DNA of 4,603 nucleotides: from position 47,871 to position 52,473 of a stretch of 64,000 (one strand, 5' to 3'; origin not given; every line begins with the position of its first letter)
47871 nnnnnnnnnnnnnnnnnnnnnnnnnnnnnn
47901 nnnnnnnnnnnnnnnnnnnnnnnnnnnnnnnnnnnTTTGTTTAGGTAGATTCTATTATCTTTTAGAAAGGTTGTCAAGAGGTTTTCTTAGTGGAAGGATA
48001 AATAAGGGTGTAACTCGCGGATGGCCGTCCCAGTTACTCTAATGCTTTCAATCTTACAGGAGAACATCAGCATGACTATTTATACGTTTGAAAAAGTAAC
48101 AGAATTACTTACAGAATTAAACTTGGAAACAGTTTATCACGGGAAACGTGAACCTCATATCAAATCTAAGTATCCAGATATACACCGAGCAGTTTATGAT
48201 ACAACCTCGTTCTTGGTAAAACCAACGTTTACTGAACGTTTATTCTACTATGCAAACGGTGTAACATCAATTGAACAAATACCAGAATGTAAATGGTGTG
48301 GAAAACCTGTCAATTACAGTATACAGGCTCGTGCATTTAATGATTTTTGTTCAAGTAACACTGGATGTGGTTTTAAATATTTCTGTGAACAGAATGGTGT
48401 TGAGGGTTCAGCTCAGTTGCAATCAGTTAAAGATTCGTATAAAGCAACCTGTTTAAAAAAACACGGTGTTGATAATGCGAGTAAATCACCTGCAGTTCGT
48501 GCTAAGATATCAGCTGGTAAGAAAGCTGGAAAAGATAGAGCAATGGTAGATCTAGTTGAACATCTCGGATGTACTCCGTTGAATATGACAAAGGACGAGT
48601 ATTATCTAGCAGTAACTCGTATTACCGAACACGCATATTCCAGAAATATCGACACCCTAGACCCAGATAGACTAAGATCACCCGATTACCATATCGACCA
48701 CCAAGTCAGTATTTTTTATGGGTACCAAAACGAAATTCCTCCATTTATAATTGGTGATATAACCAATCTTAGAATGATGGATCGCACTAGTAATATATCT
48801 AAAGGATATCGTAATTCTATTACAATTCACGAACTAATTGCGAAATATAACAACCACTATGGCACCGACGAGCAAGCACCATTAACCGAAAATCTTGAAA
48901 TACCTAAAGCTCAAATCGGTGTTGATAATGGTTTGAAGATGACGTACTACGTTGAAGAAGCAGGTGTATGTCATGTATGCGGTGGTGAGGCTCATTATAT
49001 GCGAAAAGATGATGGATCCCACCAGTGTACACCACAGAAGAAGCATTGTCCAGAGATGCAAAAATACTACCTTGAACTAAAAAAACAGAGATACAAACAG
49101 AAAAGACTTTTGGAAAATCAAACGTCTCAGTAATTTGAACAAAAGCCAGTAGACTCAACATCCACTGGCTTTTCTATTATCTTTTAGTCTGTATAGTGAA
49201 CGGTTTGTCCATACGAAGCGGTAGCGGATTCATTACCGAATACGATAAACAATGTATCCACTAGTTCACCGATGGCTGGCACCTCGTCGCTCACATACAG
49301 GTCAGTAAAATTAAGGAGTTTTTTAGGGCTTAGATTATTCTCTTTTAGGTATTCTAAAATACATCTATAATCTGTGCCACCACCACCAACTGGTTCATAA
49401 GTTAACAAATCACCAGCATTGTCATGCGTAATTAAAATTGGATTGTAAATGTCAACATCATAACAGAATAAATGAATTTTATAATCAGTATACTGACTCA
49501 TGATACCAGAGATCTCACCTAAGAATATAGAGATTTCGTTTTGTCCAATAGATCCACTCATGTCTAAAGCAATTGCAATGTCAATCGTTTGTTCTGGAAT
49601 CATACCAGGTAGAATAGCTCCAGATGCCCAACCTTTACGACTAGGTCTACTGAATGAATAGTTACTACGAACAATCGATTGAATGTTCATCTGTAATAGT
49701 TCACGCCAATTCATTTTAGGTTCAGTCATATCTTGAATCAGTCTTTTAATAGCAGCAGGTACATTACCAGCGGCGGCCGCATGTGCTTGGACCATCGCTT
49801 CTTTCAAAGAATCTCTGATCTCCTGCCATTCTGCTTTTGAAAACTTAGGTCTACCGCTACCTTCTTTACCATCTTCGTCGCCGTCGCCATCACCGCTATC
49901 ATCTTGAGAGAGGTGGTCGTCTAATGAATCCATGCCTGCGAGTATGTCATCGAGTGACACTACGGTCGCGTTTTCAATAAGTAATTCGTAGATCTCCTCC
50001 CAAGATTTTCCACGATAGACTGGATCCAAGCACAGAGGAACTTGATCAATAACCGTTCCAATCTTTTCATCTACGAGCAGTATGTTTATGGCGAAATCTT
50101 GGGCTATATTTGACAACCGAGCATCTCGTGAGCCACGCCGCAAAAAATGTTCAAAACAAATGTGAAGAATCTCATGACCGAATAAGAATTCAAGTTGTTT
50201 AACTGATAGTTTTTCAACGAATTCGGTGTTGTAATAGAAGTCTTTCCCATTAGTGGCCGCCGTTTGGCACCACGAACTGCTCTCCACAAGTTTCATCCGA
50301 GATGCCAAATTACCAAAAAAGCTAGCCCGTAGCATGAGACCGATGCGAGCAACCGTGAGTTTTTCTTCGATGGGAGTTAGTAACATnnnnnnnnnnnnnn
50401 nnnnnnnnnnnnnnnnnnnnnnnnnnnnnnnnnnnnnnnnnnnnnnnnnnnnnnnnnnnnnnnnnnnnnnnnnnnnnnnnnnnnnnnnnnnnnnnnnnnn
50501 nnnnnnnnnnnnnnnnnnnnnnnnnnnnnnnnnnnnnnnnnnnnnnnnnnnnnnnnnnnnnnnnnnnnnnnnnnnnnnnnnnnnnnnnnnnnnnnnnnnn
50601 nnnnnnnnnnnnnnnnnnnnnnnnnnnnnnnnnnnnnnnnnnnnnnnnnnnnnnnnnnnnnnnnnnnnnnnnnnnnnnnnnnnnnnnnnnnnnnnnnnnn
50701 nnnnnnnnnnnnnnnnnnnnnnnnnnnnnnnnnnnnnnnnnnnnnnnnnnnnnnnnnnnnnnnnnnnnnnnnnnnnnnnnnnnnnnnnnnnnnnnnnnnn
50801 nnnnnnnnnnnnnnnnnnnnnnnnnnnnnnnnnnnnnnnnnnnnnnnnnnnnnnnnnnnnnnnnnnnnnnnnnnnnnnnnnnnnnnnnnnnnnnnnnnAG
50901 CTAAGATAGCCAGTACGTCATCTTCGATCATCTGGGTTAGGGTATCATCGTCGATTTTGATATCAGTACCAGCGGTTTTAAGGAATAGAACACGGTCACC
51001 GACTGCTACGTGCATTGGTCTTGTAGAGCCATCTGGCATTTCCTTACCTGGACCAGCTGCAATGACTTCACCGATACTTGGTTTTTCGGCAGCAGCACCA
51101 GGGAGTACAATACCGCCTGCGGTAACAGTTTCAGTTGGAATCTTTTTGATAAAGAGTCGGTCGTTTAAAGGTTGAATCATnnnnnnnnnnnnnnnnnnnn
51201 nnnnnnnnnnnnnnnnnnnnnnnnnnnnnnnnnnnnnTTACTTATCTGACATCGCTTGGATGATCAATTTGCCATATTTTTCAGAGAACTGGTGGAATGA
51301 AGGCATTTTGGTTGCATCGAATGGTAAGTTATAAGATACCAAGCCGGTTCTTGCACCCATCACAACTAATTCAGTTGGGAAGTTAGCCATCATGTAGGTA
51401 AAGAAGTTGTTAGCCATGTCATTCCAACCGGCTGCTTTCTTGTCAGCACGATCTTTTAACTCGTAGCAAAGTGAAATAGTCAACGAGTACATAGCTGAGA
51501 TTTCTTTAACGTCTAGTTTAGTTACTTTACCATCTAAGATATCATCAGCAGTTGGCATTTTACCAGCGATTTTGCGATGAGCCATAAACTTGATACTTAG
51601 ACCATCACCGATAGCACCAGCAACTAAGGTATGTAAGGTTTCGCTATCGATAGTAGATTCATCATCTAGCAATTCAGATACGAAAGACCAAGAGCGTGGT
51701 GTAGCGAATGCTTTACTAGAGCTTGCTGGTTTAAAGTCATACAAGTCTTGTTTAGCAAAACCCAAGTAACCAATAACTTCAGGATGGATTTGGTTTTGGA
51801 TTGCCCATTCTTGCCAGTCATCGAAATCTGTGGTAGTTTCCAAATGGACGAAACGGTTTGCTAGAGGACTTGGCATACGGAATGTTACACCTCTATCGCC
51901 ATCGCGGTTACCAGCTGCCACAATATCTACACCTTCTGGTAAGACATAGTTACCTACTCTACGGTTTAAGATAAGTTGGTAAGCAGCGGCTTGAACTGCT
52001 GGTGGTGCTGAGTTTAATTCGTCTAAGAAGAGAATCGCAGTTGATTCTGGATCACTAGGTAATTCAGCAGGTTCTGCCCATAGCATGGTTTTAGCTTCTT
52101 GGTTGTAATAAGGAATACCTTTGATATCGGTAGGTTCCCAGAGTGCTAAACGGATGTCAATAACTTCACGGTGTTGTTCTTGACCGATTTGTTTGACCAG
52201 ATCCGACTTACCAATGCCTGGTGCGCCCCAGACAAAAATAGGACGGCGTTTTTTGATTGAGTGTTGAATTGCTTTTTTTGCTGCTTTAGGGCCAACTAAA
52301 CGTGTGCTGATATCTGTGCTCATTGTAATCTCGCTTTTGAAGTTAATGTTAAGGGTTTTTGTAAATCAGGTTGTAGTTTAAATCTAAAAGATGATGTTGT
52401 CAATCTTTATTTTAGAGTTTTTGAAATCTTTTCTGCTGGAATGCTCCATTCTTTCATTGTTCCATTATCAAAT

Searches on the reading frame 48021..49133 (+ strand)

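Call 9: search_protein_families(library=pfam, proteins=[window:48021-49133:+], max_evalue=0.01)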
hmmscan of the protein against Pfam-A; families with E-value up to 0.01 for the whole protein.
window:48021-49133:+ (370 aa): 1 family
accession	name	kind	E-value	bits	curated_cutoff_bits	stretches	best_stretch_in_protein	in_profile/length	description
PF24308.1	DUF7487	-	0.0027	18.1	27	1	123-164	9-50/220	Family of unknown function (DUF7487)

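Call 10: search_protein_families(library=phrogs, proteins=[window:48021-49133:+], max_evalue=0.001)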
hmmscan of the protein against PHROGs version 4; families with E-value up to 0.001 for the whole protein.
window:48021-49133:+ (370 aa): 2 families
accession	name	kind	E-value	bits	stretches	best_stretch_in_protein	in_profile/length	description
phrog_5104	-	unknown function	1.1e-12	49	1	222-285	158-221/228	-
phrog_23051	-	unknown function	2.8e-05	25.2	1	226-278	188-240/246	-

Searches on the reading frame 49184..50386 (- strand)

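Call 9: search_protein_families(library=pfam, proteins=[window:49184-50386:-], max_evalue=0.01)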
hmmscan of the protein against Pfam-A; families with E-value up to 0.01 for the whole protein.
window:49184-50386:- (400 aa): 2 families
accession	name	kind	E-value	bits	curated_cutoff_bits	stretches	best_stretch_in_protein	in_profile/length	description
PF13203.12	DUF2201_N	-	6.6e-37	128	23.2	1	7-262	3-270/271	Putative metallopeptidase domain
PF09967.15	DUF2201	-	4.2e-13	49.9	26.4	1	270-396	1-120/123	VWA-like domain (DUF2201)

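Call 10: search_protein_families(library=phrogs, proteins=[window:49184-50386:-], max_evalue=0.001)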
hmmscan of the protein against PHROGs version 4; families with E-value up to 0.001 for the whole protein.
window:49184-50386:- (400 aa): 2 families
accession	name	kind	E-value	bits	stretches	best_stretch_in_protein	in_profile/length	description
phrog_1314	-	DNA, RNA and nucleotide metabolism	4.8e-99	333.1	1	6-399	11-391/394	HNH endonuclease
phrog_30358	-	unknown function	2.2e-09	38.5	1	205-398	11-199/204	-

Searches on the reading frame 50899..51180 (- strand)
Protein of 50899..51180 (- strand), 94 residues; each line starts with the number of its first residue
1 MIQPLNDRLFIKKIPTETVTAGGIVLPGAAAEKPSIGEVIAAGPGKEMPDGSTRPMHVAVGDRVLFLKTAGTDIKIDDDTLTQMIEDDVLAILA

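Call 76: search_protein_families(library=pfam, alignment_id=A5, max_evalue=0.01)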
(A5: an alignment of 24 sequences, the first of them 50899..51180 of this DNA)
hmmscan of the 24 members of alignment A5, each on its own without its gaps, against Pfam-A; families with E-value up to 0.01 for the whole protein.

A. member 1, window:50899-51180:- (94 aa): 1 family
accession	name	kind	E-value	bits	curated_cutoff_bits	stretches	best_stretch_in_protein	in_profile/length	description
PF00166.26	Cpn10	-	1.2e-25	89.7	21.1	1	2-92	2-92/93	Chaperonin 10 Kd subunit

B. families by the number of members that match (of 24 scanned): 15 families
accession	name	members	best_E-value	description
PF07603.17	Lcl_C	2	2.7e-06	Lcl C-terminal domain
PF02622.21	DUF179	1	3.7e-29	AlgH-like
PF00166.26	Cpn10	1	1.2e-25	Chaperonin 10 Kd subunit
PF18143.6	HAD_SAK_2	1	1.8e-25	HAD domain in Swiss Army Knife RNA repair proteins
PF01764.32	Lipase_3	1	3.2e-23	Lipase (class 3)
PF05488.18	PAAR_motif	1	2.1e-07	PAAR motif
PF23854.1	DUF7217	1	3.5e-07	Domain of unknown function (DUF7217)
PF04513.17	Baculo_PEP_C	1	5.8e-07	Baculovirus polyhedron envelope protein, PEP, C terminus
PF13280.12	WYL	1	7.5e-06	WYL domain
PF13191.12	AAA_16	1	2.8e-05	AAA ATPase domain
PF13401.12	AAA_22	1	0.00013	AAA domain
PF24718.1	HTH_73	1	0.0023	HTH-like domain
PF13173.12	AAA_14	1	0.0072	AAA domain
PF00004.35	AAA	1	0.0077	ATPase family associated with various cellular activities (AAA)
PF07889.17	DUF1664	1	0.0082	Protein of unknown function (DUF1664)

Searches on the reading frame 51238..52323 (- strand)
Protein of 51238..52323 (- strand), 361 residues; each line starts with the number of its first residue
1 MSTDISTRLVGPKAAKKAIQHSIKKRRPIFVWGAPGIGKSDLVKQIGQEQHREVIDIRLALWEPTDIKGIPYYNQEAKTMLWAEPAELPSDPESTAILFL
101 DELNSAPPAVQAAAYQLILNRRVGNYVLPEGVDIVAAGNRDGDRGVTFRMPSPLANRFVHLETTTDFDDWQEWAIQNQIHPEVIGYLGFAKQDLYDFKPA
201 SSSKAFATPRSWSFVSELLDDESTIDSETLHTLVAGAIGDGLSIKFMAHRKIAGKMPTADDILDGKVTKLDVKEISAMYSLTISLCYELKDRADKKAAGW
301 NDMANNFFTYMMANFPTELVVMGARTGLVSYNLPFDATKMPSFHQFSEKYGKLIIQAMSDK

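Call 9: search_protein_families(library=pfam, proteins=[window:51238-52323:-], max_evalue=0.01)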
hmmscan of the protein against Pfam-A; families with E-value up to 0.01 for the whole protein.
window:51238-52323:- (361 aa): 6 families
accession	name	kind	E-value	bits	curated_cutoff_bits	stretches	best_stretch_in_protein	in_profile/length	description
PF07726.17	AAA_3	-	1.3e-06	28.8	27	1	30-159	3-130/131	ATPase family associated with various cellular activities (AAA)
PF07728.20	AAA_5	-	1.4e-05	25.5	22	1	29-141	2-124/139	AAA domain (dynein-related subfamily)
PF00004.35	AAA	-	0.00068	20.5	21.2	1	30-140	2-110/131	ATPase family associated with various cellular activities (AAA)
PF00158.32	Sigma54_activat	-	0.0017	18.5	20.2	0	96-141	95-144/168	Sigma-54 interaction domain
PF20030.5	bpMoxR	-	0.0022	17.6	27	1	5-121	10-123/205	MoxR domain in the MoxR-vWA-beta-propeller ternary systems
PF13191.12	AAA_16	-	0.0025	18.7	32.6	0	27-53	25-51/167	AAA ATPase domain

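Call 10: search_protein_families(library=phrogs, proteins=[window:51238-52323:-], max_evalue=0.001)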
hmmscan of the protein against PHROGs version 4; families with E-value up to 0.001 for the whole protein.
window:51238-52323:- (361 aa): 6 families
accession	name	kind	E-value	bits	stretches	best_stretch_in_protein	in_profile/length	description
phrog_1297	-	other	5.9e-99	332.4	1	10-355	9-354/356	ATPase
phrog_16335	-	other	1.3e-29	104.3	1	6-175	6-179/267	ATPase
phrog_21479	-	unknown function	1.2e-10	42.2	1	7-67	7-67/68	-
phrog_249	-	moron, auxiliary metabolic gene and host takeover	7.1e-07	29.9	1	15-139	118-244/380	porphyrin biosynthesis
phrog_16448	-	other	0.00032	20.1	1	14-179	437-607/680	ATPase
phrog_168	-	DNA, RNA and nucleotide metabolism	0.00052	20.8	1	9-118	23-124/314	clamp loader of DNA polymerase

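Call 11: search_dna_similar(query=window:51238-52323:-, collection=phages, mode=protein, max_rows=25)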
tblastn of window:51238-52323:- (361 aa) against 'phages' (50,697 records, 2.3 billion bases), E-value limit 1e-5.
Records with a match: 856; places in all: 856; records where one place covers at least 80% of the query: 301.
Best place of each record, by identity: <60% 856.
By first word of the organism name: Escherichia 215; Vibrio 114; Pseudomonas 112; Klebsiella 70; Erwinia 35; Salmonella 34; Pectobacterium 26; Rhizobium 20; Cronobacter 17; Achromobacter 17; and 45 more.
By host as written in the record: - 125; Escherichia coli 75; Pseudomonas aeruginosa 42; Klebsiella pneumoniae 31; Pseudomonas aeruginosa PAO1 16; Campylobacter jejuni 15; Vibrio breoganii 15; Escherichia coli K-12 14; and 237 more.
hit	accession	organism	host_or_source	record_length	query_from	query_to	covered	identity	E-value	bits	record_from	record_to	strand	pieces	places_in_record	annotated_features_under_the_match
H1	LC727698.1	Pseudomonas phage sp. 30-3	Pseudomonas aeruginosa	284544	4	357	98%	52.1%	6e-123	395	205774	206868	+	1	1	ATPase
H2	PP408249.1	Pseudomonas phage vB_Pa-PAC2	Pseudomonas aeruginosa PAO1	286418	4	357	98%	52.1%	6e-123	395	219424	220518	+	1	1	ATPase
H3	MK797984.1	Pseudomonas phage vB_PaeM_PA5oct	-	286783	4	357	98%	52.1%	6e-123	395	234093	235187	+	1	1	ATPase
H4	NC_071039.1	Pseudomonas phage vB_PaeM_PA5oct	-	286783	4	357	98%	52.1%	6e-123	395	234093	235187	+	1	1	ATPase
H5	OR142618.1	Pseudomonas phage Callisto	Pseudomonas aeruginosa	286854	4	357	98%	52.1%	6e-123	395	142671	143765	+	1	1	hypothetical protein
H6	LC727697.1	Pseudomonas phage sp. 30-2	Pseudomonas aeruginosa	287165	4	357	98%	52.1%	6e-123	395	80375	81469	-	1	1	ATPase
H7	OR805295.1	Pseudomonas phage Paride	Pseudomonas aeruginosa PAO1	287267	4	357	98%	52.1%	6e-123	395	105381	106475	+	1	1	ATPase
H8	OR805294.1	Pseudomonas phage Ettore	Pseudomonas aeruginosa PAO1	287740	4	357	98%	52.1%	6e-123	395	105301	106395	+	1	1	ATPase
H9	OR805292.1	Pseudomonas phage Cassandra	Pseudomonas aeruginosa PAO1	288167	4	357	98%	52.1%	6e-123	395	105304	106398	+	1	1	ATPase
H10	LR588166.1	Pseudomonas phage vB_PaeM_MIJ3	-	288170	4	357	98%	52.1%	6e-123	395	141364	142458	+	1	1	AAA ATPase: AAA ATPase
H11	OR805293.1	Pseudomonas phage Deifobo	Pseudomonas aeruginosa PAO1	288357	4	357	98%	52.1%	6e-123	395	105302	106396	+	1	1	ATPase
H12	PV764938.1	Sinorhizobium phage Phosso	Sinohrizobium meliloti NRRL L-50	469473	5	357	98%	42.9%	3e-97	321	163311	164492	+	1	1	AAA-ATPase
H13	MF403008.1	Agrobacterium phage Atu_ph07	Agrobacterium tumefaciens C58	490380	24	361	94%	35.8%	1e-67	236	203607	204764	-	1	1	hypothetical protein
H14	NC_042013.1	Agrobacterium phage Atu_ph07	Agrobacterium tumefaciens C58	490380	24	361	94%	35.8%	1e-67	236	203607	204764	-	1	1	ATPase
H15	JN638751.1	Bacillus phage G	Bacillus megaterium str. ATCC 43725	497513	29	296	74%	42.8%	4e-57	206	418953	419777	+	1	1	566: gp566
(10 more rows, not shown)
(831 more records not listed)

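Call 16: find_related_loci(query=window:51238-52323:-, collection=viral_contigs, flank=10000)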
Query window:51238-52323:- (361 aa) in viral_contigs; peptide patterns used: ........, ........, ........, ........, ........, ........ (x = any residue, [..] = any of these).
562 stretches matched a pattern; 559 encode a relative of the query (tblastn E <= 1e-3); the best 80 are kept; 80 distinct loci.
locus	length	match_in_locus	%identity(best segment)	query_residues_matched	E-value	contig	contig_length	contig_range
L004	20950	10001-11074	74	2-360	0e+0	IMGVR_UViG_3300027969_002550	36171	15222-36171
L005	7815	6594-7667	74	2-360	0e+0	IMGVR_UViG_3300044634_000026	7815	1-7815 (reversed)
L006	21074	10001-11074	74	2-360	0e+0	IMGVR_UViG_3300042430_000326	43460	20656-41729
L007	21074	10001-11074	74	2-360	0e+0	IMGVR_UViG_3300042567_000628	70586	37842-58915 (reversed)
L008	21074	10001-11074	74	2-360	0e+0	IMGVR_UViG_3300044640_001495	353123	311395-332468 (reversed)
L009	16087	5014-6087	74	2-360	0e+0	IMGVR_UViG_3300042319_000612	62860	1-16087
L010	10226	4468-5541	73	2-360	0e+0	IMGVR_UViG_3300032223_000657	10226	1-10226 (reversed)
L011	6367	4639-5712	71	2-360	0e+0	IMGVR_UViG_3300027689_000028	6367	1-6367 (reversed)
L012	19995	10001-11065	72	3-358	0e+0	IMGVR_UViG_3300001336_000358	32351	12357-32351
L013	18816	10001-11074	71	2-360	0e+0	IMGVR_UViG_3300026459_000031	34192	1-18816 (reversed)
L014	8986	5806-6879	71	2-360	0e+0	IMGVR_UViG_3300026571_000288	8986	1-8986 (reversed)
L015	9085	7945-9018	73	2-360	3e-180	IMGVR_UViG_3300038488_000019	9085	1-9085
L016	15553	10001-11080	70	1-360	1e-167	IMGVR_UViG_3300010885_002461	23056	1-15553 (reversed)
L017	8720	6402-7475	69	1-358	6e-168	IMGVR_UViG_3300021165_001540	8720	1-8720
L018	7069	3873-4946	68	1-358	5e-168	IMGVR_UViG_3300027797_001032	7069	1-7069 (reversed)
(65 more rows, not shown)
